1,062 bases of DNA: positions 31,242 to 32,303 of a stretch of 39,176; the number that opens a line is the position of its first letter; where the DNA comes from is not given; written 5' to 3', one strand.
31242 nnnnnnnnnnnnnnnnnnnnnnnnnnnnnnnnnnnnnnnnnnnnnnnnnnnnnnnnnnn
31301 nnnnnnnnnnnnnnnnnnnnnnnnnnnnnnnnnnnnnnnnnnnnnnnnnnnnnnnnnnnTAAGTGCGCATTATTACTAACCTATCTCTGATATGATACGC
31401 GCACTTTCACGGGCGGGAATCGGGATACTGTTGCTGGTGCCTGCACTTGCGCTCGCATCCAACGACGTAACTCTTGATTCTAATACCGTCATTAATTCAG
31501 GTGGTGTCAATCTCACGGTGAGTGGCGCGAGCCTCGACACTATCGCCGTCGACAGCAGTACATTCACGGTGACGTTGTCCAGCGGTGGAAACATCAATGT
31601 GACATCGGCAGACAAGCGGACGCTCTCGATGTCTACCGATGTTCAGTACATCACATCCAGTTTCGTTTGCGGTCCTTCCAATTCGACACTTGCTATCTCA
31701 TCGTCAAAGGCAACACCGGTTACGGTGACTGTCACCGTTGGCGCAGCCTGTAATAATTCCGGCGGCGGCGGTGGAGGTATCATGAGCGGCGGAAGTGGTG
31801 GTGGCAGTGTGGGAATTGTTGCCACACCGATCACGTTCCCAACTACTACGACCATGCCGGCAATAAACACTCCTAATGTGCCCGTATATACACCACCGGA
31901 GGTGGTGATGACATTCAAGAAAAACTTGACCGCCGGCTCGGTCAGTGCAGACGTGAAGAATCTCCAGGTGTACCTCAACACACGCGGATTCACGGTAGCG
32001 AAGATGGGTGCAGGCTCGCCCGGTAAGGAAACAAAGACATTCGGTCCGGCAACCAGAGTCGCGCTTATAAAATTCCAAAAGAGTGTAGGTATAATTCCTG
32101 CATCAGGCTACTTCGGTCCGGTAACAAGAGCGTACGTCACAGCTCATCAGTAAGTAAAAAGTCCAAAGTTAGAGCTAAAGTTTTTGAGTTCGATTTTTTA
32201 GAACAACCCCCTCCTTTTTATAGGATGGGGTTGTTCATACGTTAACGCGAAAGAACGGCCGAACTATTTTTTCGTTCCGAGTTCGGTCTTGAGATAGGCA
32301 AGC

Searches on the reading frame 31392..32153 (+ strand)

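Call 78: search_protein_families(library=pfam, proteins=[window:31392-32153:+], max_evalue=0.00001)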
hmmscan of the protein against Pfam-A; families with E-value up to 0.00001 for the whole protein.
window:31392-32153:+ (253 aa): 1 family
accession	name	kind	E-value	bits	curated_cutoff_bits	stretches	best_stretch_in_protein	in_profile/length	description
PF01471.23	PG_binding_1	-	5.5e-09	36.5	23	1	186-247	3-55/57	Putative peptidoglycan binding domain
